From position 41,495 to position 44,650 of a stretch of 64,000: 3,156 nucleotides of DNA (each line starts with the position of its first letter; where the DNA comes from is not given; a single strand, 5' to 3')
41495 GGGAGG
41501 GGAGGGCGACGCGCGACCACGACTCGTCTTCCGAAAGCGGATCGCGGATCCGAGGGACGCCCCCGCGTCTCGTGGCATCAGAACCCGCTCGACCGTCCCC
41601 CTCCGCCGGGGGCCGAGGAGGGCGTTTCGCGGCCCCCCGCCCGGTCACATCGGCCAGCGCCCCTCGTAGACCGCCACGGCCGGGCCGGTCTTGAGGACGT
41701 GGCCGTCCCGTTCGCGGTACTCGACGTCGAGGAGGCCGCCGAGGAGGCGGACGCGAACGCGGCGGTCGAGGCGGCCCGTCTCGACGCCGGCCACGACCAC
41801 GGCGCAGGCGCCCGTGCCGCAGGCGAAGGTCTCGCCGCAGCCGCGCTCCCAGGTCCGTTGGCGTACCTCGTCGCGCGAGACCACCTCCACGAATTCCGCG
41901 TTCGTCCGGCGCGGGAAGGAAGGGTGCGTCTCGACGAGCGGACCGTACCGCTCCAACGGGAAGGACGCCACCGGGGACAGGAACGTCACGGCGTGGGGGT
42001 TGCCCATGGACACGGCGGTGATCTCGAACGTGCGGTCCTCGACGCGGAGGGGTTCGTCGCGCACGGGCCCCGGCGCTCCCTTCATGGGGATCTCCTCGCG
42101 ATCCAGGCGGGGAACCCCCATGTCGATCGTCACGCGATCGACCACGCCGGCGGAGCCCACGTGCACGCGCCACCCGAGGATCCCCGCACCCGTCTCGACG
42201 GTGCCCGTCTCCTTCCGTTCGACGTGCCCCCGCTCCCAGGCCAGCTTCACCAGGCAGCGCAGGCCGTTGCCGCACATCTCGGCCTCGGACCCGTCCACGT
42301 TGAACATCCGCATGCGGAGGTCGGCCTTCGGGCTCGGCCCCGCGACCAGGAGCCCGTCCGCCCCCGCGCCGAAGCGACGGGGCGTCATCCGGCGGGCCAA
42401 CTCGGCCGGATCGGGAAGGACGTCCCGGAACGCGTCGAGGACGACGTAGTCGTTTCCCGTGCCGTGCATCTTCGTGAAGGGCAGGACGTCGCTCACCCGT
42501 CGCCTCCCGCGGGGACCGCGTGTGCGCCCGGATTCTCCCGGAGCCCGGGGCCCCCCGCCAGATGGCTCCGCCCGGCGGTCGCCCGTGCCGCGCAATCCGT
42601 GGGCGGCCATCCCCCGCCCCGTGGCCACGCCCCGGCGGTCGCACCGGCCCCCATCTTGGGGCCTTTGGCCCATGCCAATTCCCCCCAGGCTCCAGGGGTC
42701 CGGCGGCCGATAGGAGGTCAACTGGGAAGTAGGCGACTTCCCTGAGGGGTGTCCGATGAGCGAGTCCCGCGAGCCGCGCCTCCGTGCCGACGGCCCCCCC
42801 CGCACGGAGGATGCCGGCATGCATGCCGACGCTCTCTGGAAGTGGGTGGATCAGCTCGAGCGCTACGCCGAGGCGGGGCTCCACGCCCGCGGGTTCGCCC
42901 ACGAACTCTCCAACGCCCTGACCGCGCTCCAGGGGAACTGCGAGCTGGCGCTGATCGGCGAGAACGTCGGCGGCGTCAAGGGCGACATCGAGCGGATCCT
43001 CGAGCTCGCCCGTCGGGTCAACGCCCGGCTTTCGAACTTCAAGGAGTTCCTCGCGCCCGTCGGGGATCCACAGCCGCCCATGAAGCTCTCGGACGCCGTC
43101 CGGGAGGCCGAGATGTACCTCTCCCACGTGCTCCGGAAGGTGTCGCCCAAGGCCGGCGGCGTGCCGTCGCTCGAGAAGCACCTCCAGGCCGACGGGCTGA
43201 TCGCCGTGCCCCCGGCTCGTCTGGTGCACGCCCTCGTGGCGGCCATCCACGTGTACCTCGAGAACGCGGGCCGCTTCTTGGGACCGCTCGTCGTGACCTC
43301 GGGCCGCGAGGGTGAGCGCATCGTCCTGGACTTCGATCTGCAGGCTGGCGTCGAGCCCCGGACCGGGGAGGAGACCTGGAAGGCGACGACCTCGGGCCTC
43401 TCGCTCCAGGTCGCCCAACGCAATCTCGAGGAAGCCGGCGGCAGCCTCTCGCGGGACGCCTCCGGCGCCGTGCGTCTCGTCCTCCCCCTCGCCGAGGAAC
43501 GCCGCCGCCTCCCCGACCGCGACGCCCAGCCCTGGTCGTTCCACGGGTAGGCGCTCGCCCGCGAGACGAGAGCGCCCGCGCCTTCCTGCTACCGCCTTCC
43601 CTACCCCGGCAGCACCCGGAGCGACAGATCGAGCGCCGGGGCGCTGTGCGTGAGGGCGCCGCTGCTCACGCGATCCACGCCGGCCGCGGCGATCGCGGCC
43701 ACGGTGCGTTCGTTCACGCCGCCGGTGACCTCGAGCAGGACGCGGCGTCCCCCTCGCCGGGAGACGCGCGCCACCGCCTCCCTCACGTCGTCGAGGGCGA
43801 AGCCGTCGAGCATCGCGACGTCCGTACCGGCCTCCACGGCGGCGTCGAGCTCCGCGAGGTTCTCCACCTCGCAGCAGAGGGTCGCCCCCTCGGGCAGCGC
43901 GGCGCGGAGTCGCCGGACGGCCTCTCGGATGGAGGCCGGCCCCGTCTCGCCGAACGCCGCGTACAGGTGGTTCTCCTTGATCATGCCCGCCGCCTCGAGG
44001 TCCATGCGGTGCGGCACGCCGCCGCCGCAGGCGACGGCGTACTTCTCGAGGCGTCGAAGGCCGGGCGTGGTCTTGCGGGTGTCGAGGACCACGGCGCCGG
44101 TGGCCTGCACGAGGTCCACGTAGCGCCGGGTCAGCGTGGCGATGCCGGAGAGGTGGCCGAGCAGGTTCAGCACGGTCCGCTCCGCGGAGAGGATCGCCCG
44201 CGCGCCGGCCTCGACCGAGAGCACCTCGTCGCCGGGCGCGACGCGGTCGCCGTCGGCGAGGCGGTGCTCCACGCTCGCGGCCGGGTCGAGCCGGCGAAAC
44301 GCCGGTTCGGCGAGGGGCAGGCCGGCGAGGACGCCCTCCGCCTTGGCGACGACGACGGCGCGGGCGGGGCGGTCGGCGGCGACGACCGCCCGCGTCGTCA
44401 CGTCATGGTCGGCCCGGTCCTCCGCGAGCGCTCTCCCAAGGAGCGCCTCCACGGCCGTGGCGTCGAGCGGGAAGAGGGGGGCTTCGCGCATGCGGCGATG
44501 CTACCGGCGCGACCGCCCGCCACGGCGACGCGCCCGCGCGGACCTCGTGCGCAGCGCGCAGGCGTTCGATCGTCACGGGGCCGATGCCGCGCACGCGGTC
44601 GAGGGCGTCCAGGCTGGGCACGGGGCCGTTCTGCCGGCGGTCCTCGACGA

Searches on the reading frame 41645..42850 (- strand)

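Call 36: search_protein_families(library=pfam, proteins=[window:41645-42850:-], max_evalue=0.001)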
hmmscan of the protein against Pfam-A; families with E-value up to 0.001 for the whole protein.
window:41645-42850:- (401 aa): 2 families
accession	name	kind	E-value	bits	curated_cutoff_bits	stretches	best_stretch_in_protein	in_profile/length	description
PF01678.24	DAP_epimerase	-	1e-54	184.2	34.7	2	279-393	2-120/121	Diaminopimelate epimerase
PF05544.16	Pro_racemase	-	2.5e-06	27.3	27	1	162-244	53-136/325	Proline racemase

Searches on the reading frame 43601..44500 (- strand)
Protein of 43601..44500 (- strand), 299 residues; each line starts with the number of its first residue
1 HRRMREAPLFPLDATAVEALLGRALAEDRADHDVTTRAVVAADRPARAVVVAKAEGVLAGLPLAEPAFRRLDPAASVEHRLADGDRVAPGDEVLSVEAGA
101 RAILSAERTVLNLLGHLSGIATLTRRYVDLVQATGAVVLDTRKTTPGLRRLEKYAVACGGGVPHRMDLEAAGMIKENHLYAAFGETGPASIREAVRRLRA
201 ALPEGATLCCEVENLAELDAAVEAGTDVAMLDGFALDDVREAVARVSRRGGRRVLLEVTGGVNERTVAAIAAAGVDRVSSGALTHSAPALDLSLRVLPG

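Call 36: search_protein_families(library=pfam, proteins=[window:43601-44500:-], max_evalue=0.001)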
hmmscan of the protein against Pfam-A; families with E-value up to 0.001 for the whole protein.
window:43601-44500:- (299 aa): 2 families
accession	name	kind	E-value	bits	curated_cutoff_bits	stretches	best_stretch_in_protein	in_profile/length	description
PF01729.25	QRPTase_C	-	3.5e-52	177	23.1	1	120-295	1-169/169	Quinolinate phosphoribosyl transferase, C-terminal domain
PF02749.22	QRPTase_N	-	3.5e-21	75.7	27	1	33-118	1-82/82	Quinolinate phosphoribosyl transferase, N-terminal domain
